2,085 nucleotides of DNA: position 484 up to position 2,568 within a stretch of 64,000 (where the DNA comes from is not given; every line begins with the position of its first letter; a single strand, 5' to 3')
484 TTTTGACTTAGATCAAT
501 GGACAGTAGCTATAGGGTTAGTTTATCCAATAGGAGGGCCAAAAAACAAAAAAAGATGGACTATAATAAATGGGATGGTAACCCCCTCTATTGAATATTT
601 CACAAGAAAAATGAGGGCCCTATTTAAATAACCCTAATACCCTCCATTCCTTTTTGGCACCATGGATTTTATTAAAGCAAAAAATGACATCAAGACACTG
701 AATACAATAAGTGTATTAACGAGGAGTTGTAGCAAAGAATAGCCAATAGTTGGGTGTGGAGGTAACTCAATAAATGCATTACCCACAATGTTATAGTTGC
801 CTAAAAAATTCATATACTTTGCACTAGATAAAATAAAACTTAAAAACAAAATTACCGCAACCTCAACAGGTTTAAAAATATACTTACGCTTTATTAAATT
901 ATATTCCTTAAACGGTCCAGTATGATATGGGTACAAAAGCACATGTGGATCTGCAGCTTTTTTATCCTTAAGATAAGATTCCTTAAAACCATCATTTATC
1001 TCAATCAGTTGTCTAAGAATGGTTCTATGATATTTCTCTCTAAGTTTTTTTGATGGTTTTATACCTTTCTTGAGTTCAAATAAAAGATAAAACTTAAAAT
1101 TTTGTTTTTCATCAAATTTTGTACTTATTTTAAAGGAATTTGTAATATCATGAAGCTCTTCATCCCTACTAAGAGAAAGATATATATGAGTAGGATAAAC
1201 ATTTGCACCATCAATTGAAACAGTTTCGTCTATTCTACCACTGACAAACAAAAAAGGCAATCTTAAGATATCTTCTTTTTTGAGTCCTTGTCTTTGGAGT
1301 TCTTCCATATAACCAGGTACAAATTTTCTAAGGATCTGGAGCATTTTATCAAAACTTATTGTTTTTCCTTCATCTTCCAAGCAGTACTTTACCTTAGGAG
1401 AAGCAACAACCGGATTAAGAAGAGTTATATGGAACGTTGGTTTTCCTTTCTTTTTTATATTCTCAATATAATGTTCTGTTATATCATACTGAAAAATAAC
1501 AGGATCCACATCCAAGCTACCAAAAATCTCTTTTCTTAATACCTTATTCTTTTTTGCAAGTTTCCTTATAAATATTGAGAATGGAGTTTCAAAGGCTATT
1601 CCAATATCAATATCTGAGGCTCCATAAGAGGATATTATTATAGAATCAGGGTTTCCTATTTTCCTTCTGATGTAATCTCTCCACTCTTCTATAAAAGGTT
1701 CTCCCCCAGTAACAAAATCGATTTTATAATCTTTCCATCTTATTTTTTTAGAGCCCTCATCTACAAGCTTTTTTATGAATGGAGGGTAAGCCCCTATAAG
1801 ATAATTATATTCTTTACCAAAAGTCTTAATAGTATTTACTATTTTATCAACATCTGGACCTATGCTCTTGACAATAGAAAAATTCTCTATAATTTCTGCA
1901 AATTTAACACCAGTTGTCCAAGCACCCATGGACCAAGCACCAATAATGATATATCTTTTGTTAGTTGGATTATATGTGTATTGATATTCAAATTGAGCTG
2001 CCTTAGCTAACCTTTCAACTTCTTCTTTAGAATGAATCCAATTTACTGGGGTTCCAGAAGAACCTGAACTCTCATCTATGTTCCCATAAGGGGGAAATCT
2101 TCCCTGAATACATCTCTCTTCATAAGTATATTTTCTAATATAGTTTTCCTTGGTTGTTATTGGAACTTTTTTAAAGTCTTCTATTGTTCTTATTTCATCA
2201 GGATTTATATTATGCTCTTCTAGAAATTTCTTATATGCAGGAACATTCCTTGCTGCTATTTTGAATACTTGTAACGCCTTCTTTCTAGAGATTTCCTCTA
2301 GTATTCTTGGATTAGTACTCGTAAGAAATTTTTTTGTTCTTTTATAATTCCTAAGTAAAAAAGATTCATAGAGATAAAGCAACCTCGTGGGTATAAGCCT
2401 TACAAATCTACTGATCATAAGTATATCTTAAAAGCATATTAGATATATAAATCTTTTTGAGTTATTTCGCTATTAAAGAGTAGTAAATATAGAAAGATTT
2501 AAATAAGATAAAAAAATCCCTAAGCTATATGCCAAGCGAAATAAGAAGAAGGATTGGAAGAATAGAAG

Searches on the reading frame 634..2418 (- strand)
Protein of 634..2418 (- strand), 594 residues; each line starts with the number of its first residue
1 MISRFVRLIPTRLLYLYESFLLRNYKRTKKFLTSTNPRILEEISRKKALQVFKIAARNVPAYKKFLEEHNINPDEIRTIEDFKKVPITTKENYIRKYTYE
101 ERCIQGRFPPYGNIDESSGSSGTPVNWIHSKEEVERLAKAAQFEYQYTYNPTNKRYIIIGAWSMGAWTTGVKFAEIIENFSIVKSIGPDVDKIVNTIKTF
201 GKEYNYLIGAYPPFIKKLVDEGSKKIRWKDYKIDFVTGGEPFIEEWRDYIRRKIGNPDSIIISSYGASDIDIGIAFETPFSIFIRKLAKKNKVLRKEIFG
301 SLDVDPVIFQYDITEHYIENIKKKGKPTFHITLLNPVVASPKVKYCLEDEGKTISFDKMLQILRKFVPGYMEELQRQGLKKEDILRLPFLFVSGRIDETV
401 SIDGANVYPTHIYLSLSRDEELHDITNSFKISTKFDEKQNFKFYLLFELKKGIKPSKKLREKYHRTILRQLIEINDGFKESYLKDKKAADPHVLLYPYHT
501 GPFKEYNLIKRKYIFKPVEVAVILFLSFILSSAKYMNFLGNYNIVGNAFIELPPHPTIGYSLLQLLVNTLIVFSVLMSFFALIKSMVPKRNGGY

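Call 85: search_protein_families(library=ncbifam, max_evalue=0.01, proteins=[window:634-2418:-])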
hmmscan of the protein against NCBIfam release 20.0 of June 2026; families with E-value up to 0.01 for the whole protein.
window:634-2418:- (594 aa): 5 families
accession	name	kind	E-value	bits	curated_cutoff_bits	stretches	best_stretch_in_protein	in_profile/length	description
NF041878.1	paak_haloarch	equivalog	1.7e-13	49.9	700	1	40-270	13-237/427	phenylacetate--CoA ligase PaaK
TIGR02155.1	PA_CoA_ligase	equivalog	4.1e-13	48.6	646.3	1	50-270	18-232/422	phenylacetate--CoA ligase PaaK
NF053551.1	FlxY_rubin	equivalog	6.1e-10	38.4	520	1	44-143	13-109/424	flexirubin biosynthesis putative acyl-CoA ligase FlxY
TIGR03335.1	F390_ftsA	equivalog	7.7e-10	38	458.7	1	51-175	25-152/445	coenzyme F390 synthetase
NF045666.1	DVU1553_fam_AMP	equivalog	0.00089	18.4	300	1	34-203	17-181/331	DVU_1553 family AMP-dependent CoA ligase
